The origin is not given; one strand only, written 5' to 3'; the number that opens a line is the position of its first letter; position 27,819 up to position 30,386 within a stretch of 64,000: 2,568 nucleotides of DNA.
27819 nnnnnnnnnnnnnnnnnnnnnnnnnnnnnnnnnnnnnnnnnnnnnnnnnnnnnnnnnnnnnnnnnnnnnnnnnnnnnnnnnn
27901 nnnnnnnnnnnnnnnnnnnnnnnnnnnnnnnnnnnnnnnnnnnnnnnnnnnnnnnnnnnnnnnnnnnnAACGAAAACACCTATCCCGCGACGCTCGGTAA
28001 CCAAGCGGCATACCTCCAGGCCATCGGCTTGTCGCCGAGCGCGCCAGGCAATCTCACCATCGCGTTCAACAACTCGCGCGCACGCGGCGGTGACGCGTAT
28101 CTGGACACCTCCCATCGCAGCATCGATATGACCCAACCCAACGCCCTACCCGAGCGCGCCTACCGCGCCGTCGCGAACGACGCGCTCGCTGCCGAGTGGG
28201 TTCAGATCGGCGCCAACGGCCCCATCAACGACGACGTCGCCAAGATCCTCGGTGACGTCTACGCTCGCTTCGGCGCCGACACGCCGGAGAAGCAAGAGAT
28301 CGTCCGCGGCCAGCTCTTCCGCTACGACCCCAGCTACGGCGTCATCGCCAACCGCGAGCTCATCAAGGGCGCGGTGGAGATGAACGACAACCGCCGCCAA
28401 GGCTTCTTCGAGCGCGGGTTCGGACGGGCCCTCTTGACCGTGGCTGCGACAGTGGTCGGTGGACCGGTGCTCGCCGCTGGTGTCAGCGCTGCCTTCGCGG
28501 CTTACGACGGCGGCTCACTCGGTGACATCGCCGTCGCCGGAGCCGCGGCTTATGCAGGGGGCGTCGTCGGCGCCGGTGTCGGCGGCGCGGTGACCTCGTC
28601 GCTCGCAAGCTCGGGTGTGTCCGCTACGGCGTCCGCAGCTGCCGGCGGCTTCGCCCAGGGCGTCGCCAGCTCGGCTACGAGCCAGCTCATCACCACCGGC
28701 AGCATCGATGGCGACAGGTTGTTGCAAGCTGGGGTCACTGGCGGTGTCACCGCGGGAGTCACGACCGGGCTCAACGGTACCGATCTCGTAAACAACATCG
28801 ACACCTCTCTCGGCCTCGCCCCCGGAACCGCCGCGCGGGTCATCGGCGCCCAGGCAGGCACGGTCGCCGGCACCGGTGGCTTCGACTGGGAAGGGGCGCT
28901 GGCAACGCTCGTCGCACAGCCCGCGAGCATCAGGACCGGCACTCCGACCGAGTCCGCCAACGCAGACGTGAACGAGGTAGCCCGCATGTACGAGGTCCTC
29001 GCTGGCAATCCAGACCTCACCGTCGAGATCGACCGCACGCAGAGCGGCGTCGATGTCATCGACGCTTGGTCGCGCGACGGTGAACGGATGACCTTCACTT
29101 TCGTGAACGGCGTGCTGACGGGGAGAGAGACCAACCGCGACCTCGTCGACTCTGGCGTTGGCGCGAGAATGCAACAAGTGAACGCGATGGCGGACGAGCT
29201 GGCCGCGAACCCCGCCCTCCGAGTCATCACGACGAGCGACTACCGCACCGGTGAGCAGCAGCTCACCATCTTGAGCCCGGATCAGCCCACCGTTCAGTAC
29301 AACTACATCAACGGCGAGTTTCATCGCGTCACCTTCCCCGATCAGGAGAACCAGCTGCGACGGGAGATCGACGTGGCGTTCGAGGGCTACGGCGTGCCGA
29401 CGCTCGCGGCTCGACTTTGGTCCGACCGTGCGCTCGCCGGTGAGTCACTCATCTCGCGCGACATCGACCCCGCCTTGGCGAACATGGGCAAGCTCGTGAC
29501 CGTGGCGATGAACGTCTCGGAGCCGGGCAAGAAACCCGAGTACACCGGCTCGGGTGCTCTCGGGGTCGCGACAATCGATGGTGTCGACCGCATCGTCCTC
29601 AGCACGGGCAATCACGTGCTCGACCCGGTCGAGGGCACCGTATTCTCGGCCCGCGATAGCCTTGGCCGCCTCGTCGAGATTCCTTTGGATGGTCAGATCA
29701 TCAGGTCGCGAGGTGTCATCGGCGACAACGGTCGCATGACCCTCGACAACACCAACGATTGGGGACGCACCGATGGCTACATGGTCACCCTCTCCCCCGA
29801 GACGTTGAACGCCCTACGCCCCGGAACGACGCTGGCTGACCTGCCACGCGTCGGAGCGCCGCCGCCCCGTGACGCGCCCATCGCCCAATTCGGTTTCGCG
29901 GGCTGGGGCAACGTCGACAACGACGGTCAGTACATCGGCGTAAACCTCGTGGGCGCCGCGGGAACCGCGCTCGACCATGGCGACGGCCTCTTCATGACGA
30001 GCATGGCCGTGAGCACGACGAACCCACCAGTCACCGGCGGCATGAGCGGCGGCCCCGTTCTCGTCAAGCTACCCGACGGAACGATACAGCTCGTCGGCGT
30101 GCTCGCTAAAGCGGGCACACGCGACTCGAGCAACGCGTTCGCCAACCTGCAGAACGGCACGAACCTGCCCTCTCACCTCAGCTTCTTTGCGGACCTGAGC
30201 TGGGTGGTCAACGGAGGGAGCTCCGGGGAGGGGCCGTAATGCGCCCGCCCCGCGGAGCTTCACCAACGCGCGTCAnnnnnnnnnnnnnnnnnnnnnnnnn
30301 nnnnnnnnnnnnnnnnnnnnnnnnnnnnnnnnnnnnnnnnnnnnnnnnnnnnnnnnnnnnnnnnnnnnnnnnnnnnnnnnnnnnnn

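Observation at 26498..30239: Orphan 1150-aa protein with no signal peptide, internal tandem repeats, a Gly-rich hydrophobic segment and a C-terminal trypsin-like module, preceded by a 62-aa ORF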

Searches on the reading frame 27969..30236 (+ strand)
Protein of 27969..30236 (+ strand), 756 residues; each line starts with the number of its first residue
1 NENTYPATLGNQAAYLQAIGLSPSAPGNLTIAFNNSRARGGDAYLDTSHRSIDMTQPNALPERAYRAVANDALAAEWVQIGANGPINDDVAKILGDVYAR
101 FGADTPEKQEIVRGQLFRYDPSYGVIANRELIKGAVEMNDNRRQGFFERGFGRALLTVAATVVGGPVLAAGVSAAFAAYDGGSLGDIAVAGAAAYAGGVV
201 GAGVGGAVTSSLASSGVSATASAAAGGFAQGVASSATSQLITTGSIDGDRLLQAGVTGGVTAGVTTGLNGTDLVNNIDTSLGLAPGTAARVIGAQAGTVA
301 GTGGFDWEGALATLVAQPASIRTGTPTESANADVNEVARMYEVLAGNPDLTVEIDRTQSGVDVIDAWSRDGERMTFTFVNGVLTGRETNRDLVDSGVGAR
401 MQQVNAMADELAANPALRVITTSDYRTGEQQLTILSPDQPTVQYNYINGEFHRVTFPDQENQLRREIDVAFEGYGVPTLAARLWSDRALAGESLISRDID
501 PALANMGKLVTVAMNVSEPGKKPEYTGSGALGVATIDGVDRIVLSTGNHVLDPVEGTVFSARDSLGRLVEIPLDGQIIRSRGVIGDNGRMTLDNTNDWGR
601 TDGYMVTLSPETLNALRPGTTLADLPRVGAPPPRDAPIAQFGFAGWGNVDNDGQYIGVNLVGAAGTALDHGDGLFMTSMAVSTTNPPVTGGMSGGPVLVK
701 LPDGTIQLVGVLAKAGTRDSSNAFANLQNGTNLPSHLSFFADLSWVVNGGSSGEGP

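Call 84: predict_structure(alignment_id=A13)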
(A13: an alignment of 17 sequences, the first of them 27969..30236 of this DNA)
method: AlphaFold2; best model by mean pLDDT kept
length: 756 residues; sequences in the alignment: 17
mean_pLDDT: 63.6   pTM: 0.48
mean pLDDT of the five models: 63.6, 62.8, 62.3, 60.9, 59.4
residues with pLDDT >= 90: 114; 70-90: 206; 50-70: 179; < 50: 257
segments of 3 or more residues with pLDDT < 50: 1-9, 30-71, 81-92, 137-175, 177-218, 231-234, 236-246, 303-305, 307-337, 577-601, 715-735, 750-756
pLDDT, mean of each block of 10 residues (from residue 1): 41 66 65 31 36 36 40 55 40 55 57 62 58 53 43 45 42 46 35 36 37 43 50 45 43 57 59 67 61 61 46 38 28 43 65 74 79 78 76 84 91 92 88 91 93 91 81 71 84 90 95 82 76 89 75 70 86 61 42 39 75 93 93 89 78 80 85 74 72 77 93 51 37 54 71 36
secondary structure, 60 per line:
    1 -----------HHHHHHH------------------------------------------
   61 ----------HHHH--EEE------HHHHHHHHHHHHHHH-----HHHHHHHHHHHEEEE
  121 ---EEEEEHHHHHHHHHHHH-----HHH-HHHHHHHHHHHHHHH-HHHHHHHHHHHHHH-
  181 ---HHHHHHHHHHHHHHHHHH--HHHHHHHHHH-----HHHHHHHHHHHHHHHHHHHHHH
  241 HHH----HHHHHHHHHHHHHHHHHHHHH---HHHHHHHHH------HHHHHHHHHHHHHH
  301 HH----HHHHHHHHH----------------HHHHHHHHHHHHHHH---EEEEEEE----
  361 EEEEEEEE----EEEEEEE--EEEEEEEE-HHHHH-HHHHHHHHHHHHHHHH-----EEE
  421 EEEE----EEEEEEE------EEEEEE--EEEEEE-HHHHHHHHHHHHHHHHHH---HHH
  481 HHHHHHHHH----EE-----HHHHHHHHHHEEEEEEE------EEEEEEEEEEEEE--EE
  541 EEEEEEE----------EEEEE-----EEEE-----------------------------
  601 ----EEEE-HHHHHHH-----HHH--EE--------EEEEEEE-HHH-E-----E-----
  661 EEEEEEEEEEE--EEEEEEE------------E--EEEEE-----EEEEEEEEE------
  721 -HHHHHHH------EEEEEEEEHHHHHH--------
elements in order (helices of 4 or more, strands of 3 or more residues): H12-18 H71-74 E77-79 H86-100 H106-116 E117-120 E124-128 H129-140 H150-164 H166-179 H184-201 H204-213 H219-243 H248-268 H272-280 H287-302 H307-315 H332-346 E350-356 E361-368 E373-379 E382-389 H391-395 H397-412 E418-424 E429-435 E442-447 E450-455 H457-474 H478-489 H501-510 E511-517 E524-536 E539-547 E558-562 E568-571 E605-608 H610-616 E637-643 E661-671 E674-680 E696-700 E706-714 H722-728 E735-742 H743-748
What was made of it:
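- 28428..28886 (+): Gly-zipper hydrophobic region (aa 548-700), with two TM-like stretches at 544-574 and 576-611. AlphaFold predicts helices at low confidence (call 84).
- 29484..30215 (+): Chymotrypsin-fold (PA clan, S1-like) serine peptidase domain (aa ~900-1143). The AlphaFold model has pLDDT mostly 70-95 (call 84).
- On Peptidase S1 / PA clan: The model has pLDDT 70-95 over most of aa 734-1150 (call 84).
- The core and Gly-zipper parts were modelled only at pLDDT 35-65, so no structural evidence for a membrane-inserting device was obtained (call 84).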

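Call 86: fold_search(model_id=the predicted structure, library=pdb)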
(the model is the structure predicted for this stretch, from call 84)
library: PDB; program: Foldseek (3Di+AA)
matches with E <= 10: 783; with E <= 0.001: 25
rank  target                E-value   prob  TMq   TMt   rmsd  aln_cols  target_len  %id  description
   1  4x1s_U                4.2e-06  1.00  0.18  0.45   9.4       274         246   13  The crystal structure of mupain-1-16-D9A in complex with murinised human uPA at pH7.4 (released 2015-10-28)
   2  4x1n_U                5.4e-06  1.00  0.20  0.52   6.1       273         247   12  The crystal structure of mupain-1-16 in complex with murinised human uPA at pH7.4 (released 2015-03-25)
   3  1ejn                  5.9e-06  1.00  0.18  0.45   9.4       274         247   14  UROKINASE PLASMINOGEN ACTIVATOR B-CHAIN INHIBITOR COMPLEX (released 2000-05-17)
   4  1o5b_B                7.2e-06  1.00  0.18  0.46   8.8       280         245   12  Dissecting and Designing Inhibitor Selectivity Determinants at the S1 site Using an Artificial Ala190 Protease (Ala190 (released 2004-09-21)
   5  5brr_E                9.6e-06  1.00  0.20  0.53   5.5       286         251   13  Michaelis complex of tPA-S195A:PAI-1 (released 2015-09-02)
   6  4fu7                  1.3e-05  1.00  0.17  0.44  10.0       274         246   13  Crystal Structure of the Urokinase (released 2012-08-22)
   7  5lyo_C                1.4e-05  1.00  0.20  0.51   7.6       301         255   13  Crystal structure of the zymogen matriptase catalytic domain (released 2017-10-25)
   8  8w20_C                1.7e-05  1.00  0.17  0.29   7.9       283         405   16  Umb1 umbrella toxin particle (released 2024-04-17)
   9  5zlz_E                2.3e-05  1.00  0.18  0.47   9.6       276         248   13  Structure of tPA and PAI-1 (released 2019-04-03)
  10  8w20_G                2.7e-05  1.00  0.16  0.47   7.9       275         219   16  Umb1 umbrella toxin particle (released 2024-04-17)
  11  5lyo_B                4.2e-05  1.00  0.20  0.49   7.2       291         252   12  Crystal structure of the zymogen matriptase catalytic domain (released 2017-10-25)
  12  8w20_E                4.2e-05  1.00  0.17  0.49   7.9       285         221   15  Umb1 umbrella toxin particle (released 2024-04-17)
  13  1o5a_B                4.8e-05  1.00  0.20  0.52   6.2       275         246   11  Dissecting and Designing Inhibitor Selectivity Determinants at the S1 site Using an Artificial Ala190 Protease (Ala190 (released 2004-09-21)
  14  3cp7_A                1.1e-04  1.00  0.19  0.53   7.8       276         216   14  Crystal structure of a thermostable serine protease AL20 from extremophilic microoganism (released 2009-02-10)
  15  1tfx_A                1.3e-04  1.00  0.17  0.48  10.6       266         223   12  COMPLEX OF THE SECOND KUNITZ DOMAIN OF TISSUE FACTOR PATHWAY INHIBITOR WITH PORCINE TRYPSIN (released 1998-01-21)
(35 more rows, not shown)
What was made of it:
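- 29484..30215 (+): The top 37 Foldseek PDB hits are all PA-clan proteases with E from 4e-6 and probability 1.0 (0.98 for the last) (call 86).
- On Peptidase S1 / PA clan: The top 37 Foldseek PDB hits are all PA-clan proteases, with E from 4e-6 and probability 1.0 (0.98 for the last) (call 86).
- Closest known: Peptidase family S1 / PA clan. Same: It has the same double beta-barrel fold (Foldseek E 4e-6, TM 0.45-0.55 on the targets; call 86).
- Closest known: UmbA subunits of Streptomyces umbrella toxin particles. Same: Chains 8w20_C, G and E are among the Foldseek hits (E 1.7e-5 to 4.2e-5; call 86).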

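Call 89: fold_search(model_id=the predicted structure, library=viral)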
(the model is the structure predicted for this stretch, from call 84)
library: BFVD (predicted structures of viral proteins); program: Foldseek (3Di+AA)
matches with E <= 10: 1029; with E <= 0.001: 9
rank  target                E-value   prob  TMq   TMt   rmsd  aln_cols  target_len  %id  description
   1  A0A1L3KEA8            3.7e-05  1.00  0.19  0.14  11.3       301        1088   16  (no name in the UniProt tables at hand)
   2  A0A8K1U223            4.9e-05  1.00  0.20  0.25   8.9       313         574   12  Serine protease [Riboviria sp.]
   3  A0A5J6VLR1            1.3e-04  1.00  0.18  0.25   7.0       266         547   16  Trypsin-like peptidase domain protein [Megaviridae environmental sample]
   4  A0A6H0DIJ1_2          1.3e-04  1.00  0.19  0.14  15.0       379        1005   10  RNA-dependent RNA polymerase [Averyanov virus]
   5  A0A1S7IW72            1.8e-04  0.99  0.16  0.14  29.4       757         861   10  (no name in the UniProt tables at hand)
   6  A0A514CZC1            3.5e-04  1.00  0.18  0.21   4.5       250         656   12  Serine protease (Fragment) [Riboviria sp.]
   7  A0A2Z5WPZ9            5.1e-04  1.00  0.21  0.53  12.8       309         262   11  (no name in the UniProt tables at hand)
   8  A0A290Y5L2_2          5.1e-04  0.63  0.11  0.08  25.3       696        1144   11  (no name in the UniProt tables at hand)
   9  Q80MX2                6.9e-04  1.00  0.18  0.32  19.0       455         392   12  Polyprotein (Fragment) [Cardamom mosaic virus]
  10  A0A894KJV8            1.1e-03  0.98  0.15  0.18  20.4       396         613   11  (no name in the UniProt tables at hand)
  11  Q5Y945                2.3e-03  1.00  0.18  0.29   9.2       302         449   10  Polyprotein (Fragment) [Hepatovirus A]
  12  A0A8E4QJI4            3.1e-03  0.99  0.19  0.19  23.3       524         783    8  Polyprotein (Fragment) [Whistler virus]
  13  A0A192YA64            3.5e-03  0.44  0.08  0.09  20.8       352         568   12  Long tail fiber distal subunit [Morganella phage vB_MmoM_MP1]
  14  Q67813                5.4e-03  1.00  0.18  0.18   8.8       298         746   10  Viral polyprotein (Fragment) [Hepatovirus A]
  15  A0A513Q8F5            5.4e-03  0.82  0.16  0.20  35.0       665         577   10  ORF1a (Fragment) [Porcine astrovirus 1]
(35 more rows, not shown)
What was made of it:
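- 29484..30215 (+): BFVD hits are viral serine and 3C-like proteases (call 89).
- On Peptidase S1 / PA clan: Viral S1 and 3C proteases top the BFVD search (call 89).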

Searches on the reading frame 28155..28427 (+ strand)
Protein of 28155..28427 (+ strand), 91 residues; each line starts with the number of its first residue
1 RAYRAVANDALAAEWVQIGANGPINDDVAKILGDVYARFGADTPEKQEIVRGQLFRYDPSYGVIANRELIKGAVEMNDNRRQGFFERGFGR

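Call 66: find_homologous_proteins(query=A10, max_evalue=0.001)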
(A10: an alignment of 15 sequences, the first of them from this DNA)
Query A10 (15 sequences): 637 candidates shared short words with the query, none scored E <= 0.001.

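Call 100: search_solved_structures(query=A10, max_evalue=10, show_alignments=1)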
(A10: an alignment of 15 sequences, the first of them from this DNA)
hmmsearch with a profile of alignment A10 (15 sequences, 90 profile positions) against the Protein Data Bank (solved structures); distinct sequences matched with E-value up to 10: 11.
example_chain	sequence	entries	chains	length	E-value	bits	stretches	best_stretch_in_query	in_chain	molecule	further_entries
5apx_A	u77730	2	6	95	0.068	16.6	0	16-36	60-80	GENERAL CONTROL PROTEIN GCN4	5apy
5apw_A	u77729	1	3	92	0.18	15.2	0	17-36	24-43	GENERAL CONTROL PROTEIN GCN4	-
5apt_A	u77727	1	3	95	0.19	15.1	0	17-36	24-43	GENERAL CONTROL PROTEIN GCN4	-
5apq_A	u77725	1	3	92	0.21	15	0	17-36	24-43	GENERAL CONTROL PROTEIN GCN4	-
5apu_A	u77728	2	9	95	0.23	14.9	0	17-36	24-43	GENERAL CONTROL PROTEIN GCN4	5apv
5aps_A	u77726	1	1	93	0.23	14.9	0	17-36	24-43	GENERAL CONTROL PROTEIN GCN4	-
2yny_A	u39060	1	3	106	0.42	14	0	21-36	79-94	GENERAL CONTROL PROTEIN GCN4, PUTATIVE INNER MEMBRANE PROTEIN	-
4ldn_A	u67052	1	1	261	0.43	14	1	9-72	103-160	Purine nucleoside phosphorylase DeoD-type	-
3wpr_A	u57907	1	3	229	0.57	13.6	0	11-36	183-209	Trimeric autotransporter adhesin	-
2mn2_A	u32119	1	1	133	1.3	12.4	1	19-55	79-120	YmoB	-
36pp_D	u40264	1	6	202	1.6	12.1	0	56-75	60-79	SUSP1 Vipr protein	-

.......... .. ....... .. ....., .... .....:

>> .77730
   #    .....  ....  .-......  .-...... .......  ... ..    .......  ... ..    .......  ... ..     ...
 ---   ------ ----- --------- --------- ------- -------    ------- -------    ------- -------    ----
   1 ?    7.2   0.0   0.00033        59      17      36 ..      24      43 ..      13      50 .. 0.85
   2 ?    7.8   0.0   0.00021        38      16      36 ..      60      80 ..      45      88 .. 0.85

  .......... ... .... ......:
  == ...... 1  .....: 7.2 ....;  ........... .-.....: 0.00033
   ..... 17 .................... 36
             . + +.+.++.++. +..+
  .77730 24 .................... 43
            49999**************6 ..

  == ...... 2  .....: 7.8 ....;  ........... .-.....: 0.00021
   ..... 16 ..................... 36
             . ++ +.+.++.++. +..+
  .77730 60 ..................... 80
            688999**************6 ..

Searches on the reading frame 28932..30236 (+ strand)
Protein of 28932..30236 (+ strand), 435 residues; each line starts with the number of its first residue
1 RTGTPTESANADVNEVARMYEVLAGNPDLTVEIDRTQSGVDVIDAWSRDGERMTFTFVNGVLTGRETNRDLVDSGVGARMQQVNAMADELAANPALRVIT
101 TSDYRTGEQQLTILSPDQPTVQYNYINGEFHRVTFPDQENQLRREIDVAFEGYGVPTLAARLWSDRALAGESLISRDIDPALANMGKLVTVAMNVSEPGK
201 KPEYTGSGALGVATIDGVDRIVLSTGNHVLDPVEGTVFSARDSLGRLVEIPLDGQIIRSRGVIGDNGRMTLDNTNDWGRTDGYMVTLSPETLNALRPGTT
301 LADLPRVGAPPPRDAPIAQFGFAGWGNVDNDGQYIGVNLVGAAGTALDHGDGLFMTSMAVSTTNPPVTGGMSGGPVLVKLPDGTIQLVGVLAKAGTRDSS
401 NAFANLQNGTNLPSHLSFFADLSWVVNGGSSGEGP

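Call 33: predict_structure(alignment_id=A4)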
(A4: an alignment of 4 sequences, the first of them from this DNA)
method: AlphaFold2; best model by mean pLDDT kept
length: 435 residues; sequences in the alignment: 4
mean_pLDDT: 48.8   pTM: 0.42
mean pLDDT of the five models: 48.8, 45.6, 44.4, 43.5, 39.1
residues with pLDDT >= 90: 0; 70-90: 101; 50-70: 73; < 50: 261
segments of 3 or more residues with pLDDT < 50: 1-13, 152-155, 170-190, 194-205, 211-222, 226-235, 241-247, 254-282, 284-291, 293-435
pLDDT, mean of each block of 10 residues (from residue 1): 31 62 77 74 81 83 83 77 82 82 81 69 76 62 55 50 57 39 41 41 48 38 48 52 47 45 36 36 47 44 29 25 31 33 25 26 29 33 34 28 29 22 25 26
secondary structure, 60 per line:
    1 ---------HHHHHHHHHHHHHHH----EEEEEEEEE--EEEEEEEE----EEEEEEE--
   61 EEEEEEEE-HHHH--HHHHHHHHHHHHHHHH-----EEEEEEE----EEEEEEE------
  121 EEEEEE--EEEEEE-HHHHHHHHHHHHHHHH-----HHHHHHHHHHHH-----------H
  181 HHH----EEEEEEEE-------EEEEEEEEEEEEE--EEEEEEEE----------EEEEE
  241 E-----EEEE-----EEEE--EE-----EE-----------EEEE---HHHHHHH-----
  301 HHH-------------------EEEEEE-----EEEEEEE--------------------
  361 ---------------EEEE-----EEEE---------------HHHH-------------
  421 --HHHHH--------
elements in order: H10-24 E29-37 E40-47 E52-58 E61-68 H70-73 H76-91 E97-103 E108-114 E121-126 E129-134 H136-151 H157-168 H180-183 E188-195 E203-215 E218-225 E236-241 E247-250 E256-259 E282-285 H289-295 E323-328 E334-340 E376-379 E385-388 H404-407 H423-427
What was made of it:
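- Checked: Each is modelled as one helix plus four strands at pLDDT ~80 (call 33).
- Tried and rejected: First AlphaFold run: with 4 sequences the protease part stayed below pLDDT 50 (call 33).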

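Call 91: fold_search(model_id=the predicted structure, library=pdb)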
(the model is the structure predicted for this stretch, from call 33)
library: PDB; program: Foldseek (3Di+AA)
matches with E <= 10: 1151; with E <= 0.001: 0
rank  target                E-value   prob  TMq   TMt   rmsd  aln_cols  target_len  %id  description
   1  7wb4_E                3.5e-03  0.25  0.09  0.05  16.9       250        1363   14  Cryo-EM structure of the NR subunit from X. laevis NPC (released 2022-03-02)
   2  7wb4_e                4.1e-03  0.20  0.09  0.06  17.9       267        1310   14  Cryo-EM structure of the NR subunit from X. laevis NPC (released 2022-03-02)
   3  4xrt_B                1.0e-02  0.20  0.10  0.13  22.7       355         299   12  Crystal structure of the di-domain ARO/CYC StfQ from the steffimycin biosynthetic pathway (released 2015-12-02)
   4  7fik_e                1.0e-02  0.16  0.08  0.05  18.3       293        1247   10  The cryo-EM structure of the CR subunit from X. laevis NPC (released 2022-11-09)
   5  7r5k_R0               2.2e-02  0.12  0.09  0.05  16.7       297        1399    9  Human nuclear pore complex (constricted) (released 2022-06-22)
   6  7fik_E                2.3e-02  0.15  0.09  0.04  18.2       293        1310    9  The cryo-EM structure of the CR subunit from X. laevis NPC (released 2022-11-09)
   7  7r5k_K0               2.9e-02  0.15  0.10  0.05  15.1       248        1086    8  Human nuclear pore complex (constricted) (released 2022-06-22)
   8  6in8                  3.6e-02  0.08  0.09  0.12  23.0       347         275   11  Crystal structure of MucB (released 2019-07-24)
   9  9a0f_K1               4.0e-02  0.20  0.12  0.07  16.6       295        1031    9  Integrative model of the wild type yeast nuclear pore complex (released 2020-08-28)
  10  5eo8                  4.4e-02  0.21  0.08  0.11  15.6       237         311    9  Crystal structure of AOL(868) (released 2016-06-29)
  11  7lbm_r                4.7e-02  0.23  0.12  0.07  15.2       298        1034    9  Structure of the human Mediator-bound transcription pre-initiation complex (released 2021-03-24)
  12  1iub                  5.8e-02  0.38  0.09  0.12  15.0       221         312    8  Fucose-specific lectin from Aleuria aurantia (Hg-derivative form) (released 2003-09-30)
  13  8cli_B                6.8e-02  0.13  0.09  0.07  17.2       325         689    8  TFIIIC TauB-DNA monomer (released 2023-06-21)
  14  9sob_O                7.2e-02  0.13  0.09  0.12  17.5       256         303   10  Structural Model of the Nuclear Pore Complex in Arabidopsis thaliana (released 2025-11-05)
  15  5uzw_D                7.6e-02  0.38  0.08  0.05  16.4       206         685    8  PCY1 G696Insertion Variant in Complex with Follower Peptide and the Covalent Inhibitor ZPP (released 2017-05-31)
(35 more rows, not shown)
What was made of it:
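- On PepSY-like inhibitor domains (considered for repeat B): A Foldseek search of the first model against the PDB found nothing credible (call 91).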
